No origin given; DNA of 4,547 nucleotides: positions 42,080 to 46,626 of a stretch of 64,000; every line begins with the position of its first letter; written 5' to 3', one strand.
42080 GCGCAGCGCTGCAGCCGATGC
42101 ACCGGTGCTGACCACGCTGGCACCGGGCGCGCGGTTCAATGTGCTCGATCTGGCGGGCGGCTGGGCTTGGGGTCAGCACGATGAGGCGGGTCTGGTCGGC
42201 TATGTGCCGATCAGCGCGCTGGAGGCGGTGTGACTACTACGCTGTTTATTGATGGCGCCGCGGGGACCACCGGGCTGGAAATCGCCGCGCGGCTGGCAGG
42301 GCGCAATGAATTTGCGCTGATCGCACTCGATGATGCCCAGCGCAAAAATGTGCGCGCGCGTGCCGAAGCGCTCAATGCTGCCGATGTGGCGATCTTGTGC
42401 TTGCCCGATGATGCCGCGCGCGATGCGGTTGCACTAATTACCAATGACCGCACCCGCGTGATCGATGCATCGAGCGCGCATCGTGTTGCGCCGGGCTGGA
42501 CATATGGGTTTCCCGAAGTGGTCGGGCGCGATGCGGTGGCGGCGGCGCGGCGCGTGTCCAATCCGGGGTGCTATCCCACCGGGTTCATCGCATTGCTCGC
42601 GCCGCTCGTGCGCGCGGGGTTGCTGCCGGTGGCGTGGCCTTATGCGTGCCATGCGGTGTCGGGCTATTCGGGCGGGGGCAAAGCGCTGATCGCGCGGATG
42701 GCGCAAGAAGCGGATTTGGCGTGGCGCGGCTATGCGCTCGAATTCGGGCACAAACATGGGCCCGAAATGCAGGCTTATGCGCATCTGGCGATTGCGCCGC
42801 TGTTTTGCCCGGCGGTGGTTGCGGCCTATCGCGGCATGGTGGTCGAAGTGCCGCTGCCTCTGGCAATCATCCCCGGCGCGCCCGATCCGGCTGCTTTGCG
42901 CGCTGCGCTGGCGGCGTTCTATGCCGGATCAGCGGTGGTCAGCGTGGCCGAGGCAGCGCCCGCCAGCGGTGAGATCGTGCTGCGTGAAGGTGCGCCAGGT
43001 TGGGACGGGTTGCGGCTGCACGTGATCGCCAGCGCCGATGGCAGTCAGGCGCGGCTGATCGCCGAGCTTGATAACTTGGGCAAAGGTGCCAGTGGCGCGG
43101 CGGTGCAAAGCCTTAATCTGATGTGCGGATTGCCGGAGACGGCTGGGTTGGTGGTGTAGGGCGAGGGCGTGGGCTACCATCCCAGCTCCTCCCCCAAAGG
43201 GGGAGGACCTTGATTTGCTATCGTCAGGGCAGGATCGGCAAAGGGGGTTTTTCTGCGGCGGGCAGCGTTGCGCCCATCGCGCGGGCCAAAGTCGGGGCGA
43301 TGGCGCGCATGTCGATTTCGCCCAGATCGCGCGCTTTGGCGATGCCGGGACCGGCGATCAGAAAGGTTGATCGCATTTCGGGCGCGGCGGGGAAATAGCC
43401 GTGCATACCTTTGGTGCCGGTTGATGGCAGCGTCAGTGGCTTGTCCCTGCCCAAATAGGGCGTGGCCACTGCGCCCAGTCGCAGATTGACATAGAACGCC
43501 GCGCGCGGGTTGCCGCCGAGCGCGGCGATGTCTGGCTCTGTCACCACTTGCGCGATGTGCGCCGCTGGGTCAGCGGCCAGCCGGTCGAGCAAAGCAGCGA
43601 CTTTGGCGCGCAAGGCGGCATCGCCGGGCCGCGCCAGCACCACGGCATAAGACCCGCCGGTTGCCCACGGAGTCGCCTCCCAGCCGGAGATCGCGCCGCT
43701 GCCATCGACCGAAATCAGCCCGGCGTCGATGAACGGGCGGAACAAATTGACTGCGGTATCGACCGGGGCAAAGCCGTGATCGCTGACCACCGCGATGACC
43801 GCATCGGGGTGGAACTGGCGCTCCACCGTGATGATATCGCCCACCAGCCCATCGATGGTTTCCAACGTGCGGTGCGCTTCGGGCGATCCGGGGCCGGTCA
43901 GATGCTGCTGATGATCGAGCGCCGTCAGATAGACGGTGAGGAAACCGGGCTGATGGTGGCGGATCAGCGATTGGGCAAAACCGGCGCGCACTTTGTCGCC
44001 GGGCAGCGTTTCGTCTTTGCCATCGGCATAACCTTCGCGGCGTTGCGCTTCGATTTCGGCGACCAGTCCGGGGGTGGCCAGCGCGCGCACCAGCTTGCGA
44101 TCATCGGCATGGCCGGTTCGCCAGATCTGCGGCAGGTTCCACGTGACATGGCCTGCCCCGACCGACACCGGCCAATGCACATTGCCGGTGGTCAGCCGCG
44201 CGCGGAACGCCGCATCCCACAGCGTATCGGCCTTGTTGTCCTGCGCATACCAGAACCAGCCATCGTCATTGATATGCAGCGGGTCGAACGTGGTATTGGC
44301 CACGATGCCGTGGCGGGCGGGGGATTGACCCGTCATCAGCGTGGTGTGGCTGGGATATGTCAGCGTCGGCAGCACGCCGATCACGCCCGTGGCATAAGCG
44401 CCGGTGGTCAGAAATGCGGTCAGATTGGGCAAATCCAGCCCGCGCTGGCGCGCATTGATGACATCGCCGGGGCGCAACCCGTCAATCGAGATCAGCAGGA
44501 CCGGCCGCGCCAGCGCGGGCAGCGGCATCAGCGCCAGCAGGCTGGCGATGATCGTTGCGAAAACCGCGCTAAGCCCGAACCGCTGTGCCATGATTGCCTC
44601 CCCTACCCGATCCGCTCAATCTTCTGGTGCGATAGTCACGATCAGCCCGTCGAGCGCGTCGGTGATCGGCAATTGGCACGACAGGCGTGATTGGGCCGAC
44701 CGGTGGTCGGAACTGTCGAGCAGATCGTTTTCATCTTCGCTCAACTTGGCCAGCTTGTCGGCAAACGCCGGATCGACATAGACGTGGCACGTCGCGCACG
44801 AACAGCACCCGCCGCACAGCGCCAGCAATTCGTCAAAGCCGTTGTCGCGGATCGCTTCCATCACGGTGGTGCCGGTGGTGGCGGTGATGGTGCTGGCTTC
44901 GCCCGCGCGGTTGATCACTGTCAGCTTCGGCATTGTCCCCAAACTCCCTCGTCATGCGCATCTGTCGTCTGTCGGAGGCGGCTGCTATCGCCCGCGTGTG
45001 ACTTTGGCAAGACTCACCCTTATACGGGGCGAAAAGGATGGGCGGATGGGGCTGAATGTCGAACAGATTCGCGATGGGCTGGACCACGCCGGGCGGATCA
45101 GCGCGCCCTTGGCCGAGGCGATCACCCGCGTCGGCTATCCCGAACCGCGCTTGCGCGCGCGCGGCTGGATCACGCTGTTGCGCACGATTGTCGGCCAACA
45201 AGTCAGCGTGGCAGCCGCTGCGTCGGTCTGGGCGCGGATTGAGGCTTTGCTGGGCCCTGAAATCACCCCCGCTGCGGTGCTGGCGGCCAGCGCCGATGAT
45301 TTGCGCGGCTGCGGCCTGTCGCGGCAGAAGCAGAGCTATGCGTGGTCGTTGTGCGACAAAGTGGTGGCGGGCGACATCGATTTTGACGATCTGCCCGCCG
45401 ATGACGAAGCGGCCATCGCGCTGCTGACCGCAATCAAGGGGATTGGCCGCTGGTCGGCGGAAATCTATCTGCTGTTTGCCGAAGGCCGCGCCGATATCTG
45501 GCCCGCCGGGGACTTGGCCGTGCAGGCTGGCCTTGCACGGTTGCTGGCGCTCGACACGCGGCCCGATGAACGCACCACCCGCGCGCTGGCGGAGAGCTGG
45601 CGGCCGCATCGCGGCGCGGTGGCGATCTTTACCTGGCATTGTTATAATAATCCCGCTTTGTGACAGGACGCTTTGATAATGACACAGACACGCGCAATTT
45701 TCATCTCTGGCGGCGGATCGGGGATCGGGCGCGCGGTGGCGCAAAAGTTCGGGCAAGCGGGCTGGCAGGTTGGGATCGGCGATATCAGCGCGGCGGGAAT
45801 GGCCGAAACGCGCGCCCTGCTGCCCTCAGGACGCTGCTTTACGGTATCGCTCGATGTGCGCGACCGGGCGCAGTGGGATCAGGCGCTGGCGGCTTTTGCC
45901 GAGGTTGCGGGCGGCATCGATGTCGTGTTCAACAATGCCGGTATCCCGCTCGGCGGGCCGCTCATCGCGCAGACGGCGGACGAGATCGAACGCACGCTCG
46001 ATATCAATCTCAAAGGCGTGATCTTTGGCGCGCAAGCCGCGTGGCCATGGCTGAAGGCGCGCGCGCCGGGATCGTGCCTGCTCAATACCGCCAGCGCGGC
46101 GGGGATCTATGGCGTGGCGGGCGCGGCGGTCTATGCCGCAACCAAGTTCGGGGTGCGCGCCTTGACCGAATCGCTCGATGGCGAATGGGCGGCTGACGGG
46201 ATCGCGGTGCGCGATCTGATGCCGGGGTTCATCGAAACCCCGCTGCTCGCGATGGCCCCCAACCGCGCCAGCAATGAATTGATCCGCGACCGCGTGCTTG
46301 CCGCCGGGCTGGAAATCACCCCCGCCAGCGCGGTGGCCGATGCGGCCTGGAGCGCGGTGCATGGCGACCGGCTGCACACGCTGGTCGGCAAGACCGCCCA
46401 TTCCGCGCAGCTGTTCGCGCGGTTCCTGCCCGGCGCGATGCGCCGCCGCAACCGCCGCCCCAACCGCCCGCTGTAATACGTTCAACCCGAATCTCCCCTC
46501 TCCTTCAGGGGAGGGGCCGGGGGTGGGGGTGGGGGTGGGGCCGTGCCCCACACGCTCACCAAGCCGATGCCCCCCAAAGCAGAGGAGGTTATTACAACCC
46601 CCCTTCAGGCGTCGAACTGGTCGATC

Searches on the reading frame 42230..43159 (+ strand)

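Call 89: search_protein_families(library=pfam, proteins=[window:42230-43159:+], max_evalue=0.00001)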
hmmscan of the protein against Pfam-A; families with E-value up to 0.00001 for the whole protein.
window:42230-43159:+ (309 aa): 2 families
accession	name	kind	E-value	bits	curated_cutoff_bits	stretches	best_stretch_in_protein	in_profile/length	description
PF22698.1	Semialdhyde_dhC_1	-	2.4e-22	80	27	1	114-282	1-165/165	Semialdehyde dehydrogenase, dimerisation domain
PF01118.30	Semialdhyde_dh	-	2.6e-10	41.2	26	1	39-102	54-117/121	Semialdehyde dehydrogenase, NAD binding domain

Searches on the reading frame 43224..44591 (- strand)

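Call 89: search_protein_families(library=pfam, proteins=[window:43224-44591:-], max_evalue=0.00001)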
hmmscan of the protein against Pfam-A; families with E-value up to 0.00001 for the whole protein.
window:43224-44591:- (455 aa): 1 family
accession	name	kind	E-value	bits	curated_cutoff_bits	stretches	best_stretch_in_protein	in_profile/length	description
PF01663.27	Phosphodiest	-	1.4e-42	146.9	23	1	31-331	1-264/342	Type I phosphodiesterase / nucleotide pyrophosphatase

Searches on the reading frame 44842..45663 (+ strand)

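Call 89: search_protein_families(library=pfam, proteins=[window:44842-45663:+], max_evalue=0.00001)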
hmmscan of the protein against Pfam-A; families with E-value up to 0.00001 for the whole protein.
window:44842-45663:+ (273 aa): 1 family
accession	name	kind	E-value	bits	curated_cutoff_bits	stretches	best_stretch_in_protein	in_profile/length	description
PF00730.31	HhH-GPD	-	7e-16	59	26.2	1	114-255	2-108/108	HhH-GPD superfamily base excision DNA repair protein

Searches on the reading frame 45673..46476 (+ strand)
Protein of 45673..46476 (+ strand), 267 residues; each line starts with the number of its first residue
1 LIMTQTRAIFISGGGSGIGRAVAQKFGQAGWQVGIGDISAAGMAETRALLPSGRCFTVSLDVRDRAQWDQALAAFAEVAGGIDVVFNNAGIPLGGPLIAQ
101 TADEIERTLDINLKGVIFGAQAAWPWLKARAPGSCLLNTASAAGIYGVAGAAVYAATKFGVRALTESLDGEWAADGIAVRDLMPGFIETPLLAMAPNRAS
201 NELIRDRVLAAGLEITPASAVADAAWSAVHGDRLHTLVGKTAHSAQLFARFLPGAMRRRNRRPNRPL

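Call 89: search_protein_families(library=pfam, proteins=[window:45673-46476:+], max_evalue=0.00001)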
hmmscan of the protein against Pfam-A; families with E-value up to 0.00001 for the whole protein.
window:45673-46476:+ (267 aa): 3 families
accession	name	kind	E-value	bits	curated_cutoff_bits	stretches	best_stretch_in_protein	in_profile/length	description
PF00106.31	adh_short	-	3.6e-42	144.5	26.6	1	8-193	2-188/195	short chain dehydrogenase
PF13561.12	adh_short_C2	-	1.5e-35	123.3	27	1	16-199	6-188/236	Enoyl-(Acyl carrier protein) reductase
PF08659.16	KR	-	5.3e-06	26.9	22.6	0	10-164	4-159/180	KR domain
